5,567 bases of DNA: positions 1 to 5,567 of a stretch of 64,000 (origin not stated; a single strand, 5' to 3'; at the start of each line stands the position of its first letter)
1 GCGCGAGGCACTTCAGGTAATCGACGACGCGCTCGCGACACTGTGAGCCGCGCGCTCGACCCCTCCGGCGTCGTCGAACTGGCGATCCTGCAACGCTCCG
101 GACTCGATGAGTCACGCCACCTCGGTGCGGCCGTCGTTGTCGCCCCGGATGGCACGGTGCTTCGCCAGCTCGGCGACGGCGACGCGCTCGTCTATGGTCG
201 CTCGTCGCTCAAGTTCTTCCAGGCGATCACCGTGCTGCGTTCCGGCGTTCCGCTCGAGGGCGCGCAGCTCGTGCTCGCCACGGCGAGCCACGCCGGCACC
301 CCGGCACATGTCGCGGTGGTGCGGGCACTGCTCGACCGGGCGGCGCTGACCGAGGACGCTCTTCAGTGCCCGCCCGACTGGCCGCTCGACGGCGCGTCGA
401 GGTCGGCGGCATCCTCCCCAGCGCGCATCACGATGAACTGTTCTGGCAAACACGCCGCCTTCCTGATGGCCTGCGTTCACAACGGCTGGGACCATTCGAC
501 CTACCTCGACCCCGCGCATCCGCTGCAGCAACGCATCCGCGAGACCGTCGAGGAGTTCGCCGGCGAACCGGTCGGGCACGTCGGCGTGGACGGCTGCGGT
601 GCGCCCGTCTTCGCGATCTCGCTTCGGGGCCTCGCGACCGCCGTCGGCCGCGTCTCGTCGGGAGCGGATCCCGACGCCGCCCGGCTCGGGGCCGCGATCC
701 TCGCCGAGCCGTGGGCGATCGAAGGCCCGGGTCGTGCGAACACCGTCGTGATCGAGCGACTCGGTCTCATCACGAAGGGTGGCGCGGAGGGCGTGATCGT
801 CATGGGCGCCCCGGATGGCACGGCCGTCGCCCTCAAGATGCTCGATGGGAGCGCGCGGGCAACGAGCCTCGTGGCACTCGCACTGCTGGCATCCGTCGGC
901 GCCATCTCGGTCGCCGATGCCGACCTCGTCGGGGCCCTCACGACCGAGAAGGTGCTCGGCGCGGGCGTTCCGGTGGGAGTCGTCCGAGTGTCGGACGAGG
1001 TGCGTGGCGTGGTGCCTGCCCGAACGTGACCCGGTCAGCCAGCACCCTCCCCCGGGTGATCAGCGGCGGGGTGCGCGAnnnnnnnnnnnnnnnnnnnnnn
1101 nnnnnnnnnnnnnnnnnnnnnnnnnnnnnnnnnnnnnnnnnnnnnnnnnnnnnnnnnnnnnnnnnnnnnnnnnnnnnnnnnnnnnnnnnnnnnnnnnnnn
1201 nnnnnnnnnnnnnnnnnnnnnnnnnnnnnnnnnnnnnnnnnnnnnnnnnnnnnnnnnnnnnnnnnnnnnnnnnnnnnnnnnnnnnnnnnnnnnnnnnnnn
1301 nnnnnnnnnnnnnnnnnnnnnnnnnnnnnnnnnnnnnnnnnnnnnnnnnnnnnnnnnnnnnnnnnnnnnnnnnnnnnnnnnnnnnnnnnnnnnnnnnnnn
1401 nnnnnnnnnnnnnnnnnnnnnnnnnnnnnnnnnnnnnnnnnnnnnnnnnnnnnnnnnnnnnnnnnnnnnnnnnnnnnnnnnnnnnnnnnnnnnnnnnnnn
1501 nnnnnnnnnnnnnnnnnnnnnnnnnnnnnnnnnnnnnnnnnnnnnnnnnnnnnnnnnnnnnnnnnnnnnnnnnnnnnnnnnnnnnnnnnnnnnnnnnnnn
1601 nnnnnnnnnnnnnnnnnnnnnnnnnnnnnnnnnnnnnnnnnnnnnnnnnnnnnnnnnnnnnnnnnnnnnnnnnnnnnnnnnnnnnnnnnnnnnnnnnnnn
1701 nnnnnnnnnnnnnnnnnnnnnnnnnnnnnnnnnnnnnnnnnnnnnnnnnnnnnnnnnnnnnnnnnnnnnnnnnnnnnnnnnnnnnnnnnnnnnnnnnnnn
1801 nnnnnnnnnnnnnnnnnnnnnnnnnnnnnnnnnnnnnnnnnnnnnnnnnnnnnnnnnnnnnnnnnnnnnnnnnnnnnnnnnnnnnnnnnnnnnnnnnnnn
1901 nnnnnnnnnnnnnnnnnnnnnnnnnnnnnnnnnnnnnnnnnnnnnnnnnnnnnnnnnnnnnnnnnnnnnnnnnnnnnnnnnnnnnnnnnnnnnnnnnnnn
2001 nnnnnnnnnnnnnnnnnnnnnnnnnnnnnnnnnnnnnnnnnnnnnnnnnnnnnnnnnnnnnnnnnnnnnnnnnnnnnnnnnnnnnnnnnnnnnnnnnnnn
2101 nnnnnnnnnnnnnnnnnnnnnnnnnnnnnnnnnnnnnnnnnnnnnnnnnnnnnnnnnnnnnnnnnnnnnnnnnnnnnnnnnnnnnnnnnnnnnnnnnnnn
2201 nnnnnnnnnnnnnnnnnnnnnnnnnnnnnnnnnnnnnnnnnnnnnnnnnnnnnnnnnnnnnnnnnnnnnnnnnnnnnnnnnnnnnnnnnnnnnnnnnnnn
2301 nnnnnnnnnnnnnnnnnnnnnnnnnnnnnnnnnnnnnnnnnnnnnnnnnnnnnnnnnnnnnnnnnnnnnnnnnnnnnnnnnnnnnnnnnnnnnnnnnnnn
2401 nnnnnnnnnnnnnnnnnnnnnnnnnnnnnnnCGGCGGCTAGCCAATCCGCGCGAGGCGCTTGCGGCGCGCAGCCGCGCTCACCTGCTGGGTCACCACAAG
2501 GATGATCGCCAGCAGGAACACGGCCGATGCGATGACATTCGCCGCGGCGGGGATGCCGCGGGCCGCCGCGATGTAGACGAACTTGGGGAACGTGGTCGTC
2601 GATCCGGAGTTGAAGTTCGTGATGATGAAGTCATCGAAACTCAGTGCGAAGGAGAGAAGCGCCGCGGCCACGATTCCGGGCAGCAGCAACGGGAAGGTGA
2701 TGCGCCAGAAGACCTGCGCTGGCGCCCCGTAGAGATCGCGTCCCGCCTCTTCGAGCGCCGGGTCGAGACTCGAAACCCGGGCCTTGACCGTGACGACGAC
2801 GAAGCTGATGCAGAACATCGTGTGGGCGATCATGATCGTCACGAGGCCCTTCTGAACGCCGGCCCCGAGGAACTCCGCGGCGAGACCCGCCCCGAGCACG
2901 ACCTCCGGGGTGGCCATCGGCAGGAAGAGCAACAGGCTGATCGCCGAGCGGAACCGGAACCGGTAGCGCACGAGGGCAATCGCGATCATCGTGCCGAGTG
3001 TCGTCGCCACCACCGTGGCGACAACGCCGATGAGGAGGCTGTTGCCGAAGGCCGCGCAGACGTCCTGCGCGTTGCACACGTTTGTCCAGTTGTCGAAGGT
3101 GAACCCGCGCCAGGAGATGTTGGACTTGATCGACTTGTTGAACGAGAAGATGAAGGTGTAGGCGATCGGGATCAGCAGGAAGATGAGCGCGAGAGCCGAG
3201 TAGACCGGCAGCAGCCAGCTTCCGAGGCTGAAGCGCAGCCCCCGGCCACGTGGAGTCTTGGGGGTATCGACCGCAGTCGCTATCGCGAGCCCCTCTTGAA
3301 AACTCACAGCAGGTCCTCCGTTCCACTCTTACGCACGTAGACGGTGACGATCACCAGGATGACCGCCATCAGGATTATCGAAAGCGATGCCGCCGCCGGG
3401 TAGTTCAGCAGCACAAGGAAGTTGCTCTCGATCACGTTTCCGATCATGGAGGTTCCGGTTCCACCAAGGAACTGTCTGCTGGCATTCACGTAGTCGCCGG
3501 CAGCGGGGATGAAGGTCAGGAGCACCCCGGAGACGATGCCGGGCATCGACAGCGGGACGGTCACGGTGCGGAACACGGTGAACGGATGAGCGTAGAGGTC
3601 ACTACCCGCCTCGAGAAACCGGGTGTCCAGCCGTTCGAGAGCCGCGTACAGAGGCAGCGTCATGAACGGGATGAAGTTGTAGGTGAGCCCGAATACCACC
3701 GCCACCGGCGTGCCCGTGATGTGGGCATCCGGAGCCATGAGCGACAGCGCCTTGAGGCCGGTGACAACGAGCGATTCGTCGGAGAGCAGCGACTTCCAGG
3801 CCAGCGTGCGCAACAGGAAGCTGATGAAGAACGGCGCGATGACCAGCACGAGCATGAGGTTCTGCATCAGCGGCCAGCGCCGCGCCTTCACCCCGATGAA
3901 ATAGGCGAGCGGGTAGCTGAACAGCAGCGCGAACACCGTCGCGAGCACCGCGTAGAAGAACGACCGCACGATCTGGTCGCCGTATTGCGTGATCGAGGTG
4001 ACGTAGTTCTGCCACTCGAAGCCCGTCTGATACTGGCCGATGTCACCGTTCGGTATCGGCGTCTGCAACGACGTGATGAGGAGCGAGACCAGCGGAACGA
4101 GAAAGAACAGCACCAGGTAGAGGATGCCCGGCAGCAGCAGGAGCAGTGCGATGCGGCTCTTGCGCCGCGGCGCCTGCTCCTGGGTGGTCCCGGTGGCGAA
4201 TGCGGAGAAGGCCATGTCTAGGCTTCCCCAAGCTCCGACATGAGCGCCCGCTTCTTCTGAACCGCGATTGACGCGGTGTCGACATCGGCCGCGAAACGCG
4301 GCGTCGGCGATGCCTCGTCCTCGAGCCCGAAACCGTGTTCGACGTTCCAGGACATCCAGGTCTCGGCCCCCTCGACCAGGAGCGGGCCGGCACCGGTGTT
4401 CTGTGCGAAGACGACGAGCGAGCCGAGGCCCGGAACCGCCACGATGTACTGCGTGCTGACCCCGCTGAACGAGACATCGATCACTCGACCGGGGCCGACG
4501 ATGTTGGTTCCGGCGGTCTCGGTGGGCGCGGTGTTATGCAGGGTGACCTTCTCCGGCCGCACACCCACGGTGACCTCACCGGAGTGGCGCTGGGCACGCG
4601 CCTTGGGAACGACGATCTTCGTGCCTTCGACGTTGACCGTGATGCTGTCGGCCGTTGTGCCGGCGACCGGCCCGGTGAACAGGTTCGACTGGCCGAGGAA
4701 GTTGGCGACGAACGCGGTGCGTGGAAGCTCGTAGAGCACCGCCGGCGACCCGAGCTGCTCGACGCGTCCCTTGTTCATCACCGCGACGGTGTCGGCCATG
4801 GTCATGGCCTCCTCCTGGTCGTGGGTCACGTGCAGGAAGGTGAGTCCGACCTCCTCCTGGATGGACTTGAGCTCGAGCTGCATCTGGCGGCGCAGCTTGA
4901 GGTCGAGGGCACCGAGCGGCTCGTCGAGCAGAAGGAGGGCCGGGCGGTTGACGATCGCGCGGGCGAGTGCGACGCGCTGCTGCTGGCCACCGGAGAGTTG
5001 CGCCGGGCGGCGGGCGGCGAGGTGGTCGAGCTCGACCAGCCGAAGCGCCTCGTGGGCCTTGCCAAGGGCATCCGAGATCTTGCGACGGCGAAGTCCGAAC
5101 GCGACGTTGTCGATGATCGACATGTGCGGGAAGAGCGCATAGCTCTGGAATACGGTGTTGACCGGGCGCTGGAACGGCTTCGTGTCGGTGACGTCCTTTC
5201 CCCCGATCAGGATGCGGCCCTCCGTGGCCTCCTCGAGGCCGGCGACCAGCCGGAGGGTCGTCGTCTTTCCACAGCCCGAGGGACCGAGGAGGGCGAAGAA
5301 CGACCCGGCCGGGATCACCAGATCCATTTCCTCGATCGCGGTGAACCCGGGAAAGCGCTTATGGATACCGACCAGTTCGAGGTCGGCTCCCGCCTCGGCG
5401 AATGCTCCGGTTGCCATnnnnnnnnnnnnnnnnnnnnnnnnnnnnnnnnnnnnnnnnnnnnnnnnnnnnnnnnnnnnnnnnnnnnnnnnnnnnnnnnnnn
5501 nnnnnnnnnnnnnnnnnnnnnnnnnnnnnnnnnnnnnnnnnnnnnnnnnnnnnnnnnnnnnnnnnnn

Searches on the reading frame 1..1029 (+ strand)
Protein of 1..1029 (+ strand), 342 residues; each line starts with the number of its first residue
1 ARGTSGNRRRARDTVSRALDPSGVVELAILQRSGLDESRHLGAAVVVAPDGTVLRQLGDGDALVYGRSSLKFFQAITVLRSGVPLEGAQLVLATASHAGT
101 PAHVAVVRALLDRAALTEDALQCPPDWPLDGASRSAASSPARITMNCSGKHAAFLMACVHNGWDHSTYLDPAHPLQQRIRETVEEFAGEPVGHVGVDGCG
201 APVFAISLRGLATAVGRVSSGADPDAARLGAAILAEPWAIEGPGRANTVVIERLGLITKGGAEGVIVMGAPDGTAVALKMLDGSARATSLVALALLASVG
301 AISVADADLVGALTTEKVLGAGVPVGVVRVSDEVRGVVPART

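Call 19: search_protein_families(library=pfam, proteins=[window:1-1029:+], max_evalue=0.001)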
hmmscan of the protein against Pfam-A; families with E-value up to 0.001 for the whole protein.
window:1-1029:+ (342 aa): 1 family
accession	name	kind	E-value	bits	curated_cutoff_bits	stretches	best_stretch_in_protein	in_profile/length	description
PF06089.17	Asparaginase_II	-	6.1e-95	318.3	25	1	30-329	3-321/322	L-asparaginase II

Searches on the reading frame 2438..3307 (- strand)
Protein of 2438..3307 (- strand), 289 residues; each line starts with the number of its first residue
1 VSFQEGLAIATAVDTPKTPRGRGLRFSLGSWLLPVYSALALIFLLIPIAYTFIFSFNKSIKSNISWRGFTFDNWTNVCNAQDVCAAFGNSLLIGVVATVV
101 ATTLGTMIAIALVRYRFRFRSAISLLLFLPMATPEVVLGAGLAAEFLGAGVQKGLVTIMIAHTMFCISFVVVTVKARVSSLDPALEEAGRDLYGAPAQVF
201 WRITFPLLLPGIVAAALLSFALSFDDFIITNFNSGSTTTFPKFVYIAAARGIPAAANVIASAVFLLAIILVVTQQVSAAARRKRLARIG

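Call 19: search_protein_families(library=pfam, proteins=[window:2438-3307:-], max_evalue=0.001)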
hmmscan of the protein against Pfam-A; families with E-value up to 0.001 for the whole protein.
window:2438-3307:- (289 aa): 1 family
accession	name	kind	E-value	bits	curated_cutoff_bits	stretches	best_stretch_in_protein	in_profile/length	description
PF00528.27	BPD_transp_1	-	7.5e-10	39.3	26.4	1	102-276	2-175/184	Binding-protein-dependent transport system inner membrane component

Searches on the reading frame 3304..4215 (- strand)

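Call 19: search_protein_families(library=pfam, proteins=[window:3304-4215:-], max_evalue=0.001)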
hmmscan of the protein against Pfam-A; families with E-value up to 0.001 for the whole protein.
window:3304-4215:- (303 aa): 1 family
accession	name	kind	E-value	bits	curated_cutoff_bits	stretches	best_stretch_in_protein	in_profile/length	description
PF00528.27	BPD_transp_1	-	5e-06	26.8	26.4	1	102-291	3-171/184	Binding-protein-dependent transport system inner membrane component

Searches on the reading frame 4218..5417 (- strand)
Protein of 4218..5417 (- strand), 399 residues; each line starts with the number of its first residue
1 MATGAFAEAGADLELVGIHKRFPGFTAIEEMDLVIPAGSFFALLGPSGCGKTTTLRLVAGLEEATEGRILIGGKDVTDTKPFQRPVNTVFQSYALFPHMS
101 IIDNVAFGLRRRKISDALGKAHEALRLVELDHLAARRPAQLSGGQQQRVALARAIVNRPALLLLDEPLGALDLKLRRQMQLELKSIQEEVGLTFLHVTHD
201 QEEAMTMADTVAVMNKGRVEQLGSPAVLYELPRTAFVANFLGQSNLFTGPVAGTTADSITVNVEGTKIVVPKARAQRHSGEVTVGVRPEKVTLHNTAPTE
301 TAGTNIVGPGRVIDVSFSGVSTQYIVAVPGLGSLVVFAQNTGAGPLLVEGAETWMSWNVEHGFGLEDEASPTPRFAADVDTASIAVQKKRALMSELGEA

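Call 19: search_protein_families(library=pfam, proteins=[window:4218-5417:-], max_evalue=0.001)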
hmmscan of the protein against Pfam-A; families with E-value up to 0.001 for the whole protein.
window:4218-5417:- (399 aa): 3 families
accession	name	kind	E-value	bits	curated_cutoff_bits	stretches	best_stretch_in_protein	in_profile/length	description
PF00005.33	ABC_tran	-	1.3e-34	120.1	25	1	29-168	2-136/137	ABC transporter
PF08402.16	TOBE_2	-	1.2e-11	44.9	21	1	284-363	1-74/76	TOBE domain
PF17912.7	OB_MalK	-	0.00063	21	27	0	245-290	6-52/53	MalK OB fold domain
